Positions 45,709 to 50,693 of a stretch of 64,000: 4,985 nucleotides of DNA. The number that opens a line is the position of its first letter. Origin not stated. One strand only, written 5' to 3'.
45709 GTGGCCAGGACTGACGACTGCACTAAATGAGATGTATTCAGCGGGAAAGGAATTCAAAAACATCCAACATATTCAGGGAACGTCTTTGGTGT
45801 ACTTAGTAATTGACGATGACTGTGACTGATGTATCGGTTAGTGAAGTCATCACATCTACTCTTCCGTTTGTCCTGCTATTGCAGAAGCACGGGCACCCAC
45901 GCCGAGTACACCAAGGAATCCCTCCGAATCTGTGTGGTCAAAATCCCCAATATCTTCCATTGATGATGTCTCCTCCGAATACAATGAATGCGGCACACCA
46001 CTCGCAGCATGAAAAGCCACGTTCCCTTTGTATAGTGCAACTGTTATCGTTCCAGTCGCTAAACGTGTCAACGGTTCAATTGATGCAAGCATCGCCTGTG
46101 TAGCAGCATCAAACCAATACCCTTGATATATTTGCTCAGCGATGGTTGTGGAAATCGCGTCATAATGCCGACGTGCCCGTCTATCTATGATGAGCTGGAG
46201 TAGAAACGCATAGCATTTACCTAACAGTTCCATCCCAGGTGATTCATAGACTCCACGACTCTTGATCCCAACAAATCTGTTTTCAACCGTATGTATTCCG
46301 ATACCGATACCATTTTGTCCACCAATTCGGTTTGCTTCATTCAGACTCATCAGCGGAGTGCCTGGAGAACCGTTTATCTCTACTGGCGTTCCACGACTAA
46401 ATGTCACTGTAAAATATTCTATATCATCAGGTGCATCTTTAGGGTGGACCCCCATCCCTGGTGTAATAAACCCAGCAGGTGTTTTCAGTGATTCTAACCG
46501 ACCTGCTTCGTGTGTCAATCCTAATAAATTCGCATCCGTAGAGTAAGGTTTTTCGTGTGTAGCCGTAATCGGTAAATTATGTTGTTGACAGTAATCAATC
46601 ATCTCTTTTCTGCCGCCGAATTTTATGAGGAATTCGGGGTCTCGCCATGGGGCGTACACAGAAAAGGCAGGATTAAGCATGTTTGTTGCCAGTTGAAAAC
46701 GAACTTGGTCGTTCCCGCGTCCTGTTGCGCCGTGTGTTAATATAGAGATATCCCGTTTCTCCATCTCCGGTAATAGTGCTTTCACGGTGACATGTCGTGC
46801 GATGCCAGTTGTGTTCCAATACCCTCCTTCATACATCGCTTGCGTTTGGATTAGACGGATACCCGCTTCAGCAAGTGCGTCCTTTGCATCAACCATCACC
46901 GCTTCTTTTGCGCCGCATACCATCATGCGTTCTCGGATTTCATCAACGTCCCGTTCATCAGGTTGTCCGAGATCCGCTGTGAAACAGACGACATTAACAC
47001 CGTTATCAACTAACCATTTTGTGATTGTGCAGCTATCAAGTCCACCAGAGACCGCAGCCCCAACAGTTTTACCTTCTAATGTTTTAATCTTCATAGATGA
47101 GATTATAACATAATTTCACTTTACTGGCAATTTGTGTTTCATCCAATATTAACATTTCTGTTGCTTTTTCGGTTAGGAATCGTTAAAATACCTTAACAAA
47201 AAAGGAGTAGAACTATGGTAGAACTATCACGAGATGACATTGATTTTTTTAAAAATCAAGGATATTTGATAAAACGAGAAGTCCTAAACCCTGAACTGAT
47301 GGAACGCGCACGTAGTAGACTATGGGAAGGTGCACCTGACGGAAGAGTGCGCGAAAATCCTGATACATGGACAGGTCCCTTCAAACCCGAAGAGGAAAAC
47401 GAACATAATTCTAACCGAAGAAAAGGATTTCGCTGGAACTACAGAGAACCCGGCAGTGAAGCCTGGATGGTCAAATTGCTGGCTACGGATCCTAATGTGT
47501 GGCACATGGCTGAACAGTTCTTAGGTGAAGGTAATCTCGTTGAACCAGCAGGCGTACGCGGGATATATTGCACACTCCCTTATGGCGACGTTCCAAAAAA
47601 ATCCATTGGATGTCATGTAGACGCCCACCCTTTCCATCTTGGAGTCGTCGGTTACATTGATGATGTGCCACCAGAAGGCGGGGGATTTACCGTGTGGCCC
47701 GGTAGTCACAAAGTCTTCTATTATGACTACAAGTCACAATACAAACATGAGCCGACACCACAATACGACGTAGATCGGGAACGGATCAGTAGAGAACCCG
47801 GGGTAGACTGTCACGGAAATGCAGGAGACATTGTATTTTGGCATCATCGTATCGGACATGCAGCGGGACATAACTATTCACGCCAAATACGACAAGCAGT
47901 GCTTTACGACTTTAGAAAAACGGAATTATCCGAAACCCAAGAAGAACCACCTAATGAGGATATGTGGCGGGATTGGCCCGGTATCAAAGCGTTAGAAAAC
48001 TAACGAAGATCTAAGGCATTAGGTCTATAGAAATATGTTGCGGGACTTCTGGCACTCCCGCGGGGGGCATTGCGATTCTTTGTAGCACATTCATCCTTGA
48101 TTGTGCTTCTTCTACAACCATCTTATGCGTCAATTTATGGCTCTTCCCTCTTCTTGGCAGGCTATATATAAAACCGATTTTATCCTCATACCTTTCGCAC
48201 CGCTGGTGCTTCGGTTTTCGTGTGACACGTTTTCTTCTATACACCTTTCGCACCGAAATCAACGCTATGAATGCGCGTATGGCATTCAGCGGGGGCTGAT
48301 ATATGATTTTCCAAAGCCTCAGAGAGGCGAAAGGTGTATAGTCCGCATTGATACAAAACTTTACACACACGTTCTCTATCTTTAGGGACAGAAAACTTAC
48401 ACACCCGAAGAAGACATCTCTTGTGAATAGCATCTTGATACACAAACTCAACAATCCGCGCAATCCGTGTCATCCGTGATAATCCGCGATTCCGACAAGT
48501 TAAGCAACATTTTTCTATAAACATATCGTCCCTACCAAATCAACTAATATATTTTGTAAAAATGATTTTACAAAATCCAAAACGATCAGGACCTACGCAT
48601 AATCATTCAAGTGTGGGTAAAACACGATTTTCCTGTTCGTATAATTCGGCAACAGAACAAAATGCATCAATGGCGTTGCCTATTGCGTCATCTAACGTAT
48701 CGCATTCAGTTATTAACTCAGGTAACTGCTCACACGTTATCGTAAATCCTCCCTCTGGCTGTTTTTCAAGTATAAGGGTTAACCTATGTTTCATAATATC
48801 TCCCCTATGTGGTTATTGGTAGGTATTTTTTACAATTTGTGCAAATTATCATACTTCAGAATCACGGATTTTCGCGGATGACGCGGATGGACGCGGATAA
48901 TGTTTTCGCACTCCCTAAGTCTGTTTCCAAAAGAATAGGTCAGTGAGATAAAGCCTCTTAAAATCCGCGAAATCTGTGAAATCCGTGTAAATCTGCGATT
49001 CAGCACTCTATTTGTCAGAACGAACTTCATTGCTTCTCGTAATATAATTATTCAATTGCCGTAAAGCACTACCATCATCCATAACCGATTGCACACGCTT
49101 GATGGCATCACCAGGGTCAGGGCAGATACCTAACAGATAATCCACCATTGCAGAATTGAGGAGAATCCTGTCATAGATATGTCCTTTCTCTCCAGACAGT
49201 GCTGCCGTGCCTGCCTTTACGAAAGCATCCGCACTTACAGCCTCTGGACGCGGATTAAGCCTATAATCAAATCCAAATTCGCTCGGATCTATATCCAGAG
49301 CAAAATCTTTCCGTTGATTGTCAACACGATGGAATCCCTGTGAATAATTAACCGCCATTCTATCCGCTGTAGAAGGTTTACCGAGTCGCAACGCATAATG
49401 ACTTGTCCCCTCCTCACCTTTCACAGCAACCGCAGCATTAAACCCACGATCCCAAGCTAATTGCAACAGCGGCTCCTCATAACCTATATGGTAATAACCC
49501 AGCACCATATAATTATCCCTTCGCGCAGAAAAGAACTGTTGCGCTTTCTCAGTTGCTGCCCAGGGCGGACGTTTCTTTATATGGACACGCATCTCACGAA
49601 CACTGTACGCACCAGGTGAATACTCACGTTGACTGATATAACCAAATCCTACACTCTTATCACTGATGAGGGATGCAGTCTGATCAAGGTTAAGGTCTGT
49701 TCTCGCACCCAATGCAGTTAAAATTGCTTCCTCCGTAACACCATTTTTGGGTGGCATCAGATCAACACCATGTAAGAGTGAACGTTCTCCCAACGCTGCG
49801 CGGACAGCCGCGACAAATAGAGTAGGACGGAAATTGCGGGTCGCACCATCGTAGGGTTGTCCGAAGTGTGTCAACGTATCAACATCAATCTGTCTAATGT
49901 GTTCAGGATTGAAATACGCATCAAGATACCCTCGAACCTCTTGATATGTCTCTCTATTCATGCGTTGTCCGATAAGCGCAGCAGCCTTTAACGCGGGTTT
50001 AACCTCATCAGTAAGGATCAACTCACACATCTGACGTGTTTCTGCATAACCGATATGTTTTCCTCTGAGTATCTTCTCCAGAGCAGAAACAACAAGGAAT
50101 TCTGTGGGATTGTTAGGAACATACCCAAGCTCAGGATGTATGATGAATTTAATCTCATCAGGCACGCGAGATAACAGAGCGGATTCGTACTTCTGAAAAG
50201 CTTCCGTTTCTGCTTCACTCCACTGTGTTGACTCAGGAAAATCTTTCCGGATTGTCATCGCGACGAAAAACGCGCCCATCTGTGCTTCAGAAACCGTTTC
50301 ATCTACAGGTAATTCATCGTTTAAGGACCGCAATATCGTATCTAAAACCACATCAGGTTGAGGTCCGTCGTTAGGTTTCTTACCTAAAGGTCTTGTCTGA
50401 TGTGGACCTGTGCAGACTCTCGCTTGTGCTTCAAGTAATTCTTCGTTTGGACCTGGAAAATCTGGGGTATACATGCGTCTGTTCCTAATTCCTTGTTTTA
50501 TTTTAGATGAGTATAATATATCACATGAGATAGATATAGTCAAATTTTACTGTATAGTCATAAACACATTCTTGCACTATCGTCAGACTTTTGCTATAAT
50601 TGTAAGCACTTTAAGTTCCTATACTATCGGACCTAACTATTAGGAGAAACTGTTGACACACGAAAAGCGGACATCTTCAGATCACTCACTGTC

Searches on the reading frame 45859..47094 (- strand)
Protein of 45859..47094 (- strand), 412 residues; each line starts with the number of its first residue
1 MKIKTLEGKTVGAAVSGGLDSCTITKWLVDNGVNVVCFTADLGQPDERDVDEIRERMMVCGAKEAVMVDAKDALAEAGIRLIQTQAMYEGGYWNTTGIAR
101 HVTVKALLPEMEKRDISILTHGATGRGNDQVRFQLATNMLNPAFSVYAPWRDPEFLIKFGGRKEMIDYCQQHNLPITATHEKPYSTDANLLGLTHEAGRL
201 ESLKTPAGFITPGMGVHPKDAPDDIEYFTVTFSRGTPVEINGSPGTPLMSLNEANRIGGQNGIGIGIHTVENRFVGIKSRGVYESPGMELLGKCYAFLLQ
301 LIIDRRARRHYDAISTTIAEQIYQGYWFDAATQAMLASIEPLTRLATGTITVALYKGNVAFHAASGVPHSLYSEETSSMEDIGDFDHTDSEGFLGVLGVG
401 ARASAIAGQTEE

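Call 85: search_protein_families(library=pfam, proteins=[window:45859-47094:-], max_evalue=0.00001)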
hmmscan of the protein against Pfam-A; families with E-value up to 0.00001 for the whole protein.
window:45859-47094:- (412 aa): 2 families
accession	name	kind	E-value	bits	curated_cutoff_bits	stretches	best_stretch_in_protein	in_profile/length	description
PF20979.2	Arginosuc_syn_C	-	3.7e-45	154.6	27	1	184-401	1-216/219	Arginosuccinate synthase C-terminal domain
PF00764.25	Arginosuc_synth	-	3.1e-37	128.5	27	1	13-175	4-162/162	Arginosuccinate synthase N-terminal HUP domain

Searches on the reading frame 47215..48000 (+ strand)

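Call 85: search_protein_families(library=pfam, proteins=[window:47215-48000:+], max_evalue=0.00001)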
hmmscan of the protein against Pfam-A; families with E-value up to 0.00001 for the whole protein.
window:47215-48000:+ (262 aa): 1 family
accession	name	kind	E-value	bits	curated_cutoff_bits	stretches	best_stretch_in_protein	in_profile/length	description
PF05721.19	PhyH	-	1.1e-14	55.7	22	1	12-228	1-213/213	Phytanoyl-CoA dioxygenase (PhyH)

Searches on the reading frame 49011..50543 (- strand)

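Call 85: search_protein_families(library=pfam, proteins=[window:49011-50543:-], max_evalue=0.00001)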
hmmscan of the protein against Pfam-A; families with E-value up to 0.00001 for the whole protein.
window:49011-50543:- (511 aa): 1 family
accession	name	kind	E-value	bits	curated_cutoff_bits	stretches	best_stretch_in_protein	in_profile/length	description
PF02885.22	Glycos_trans_3N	-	1.1e-12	47.9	26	1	153-209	2-58/63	Glycosyl transferase family, helical bundle domain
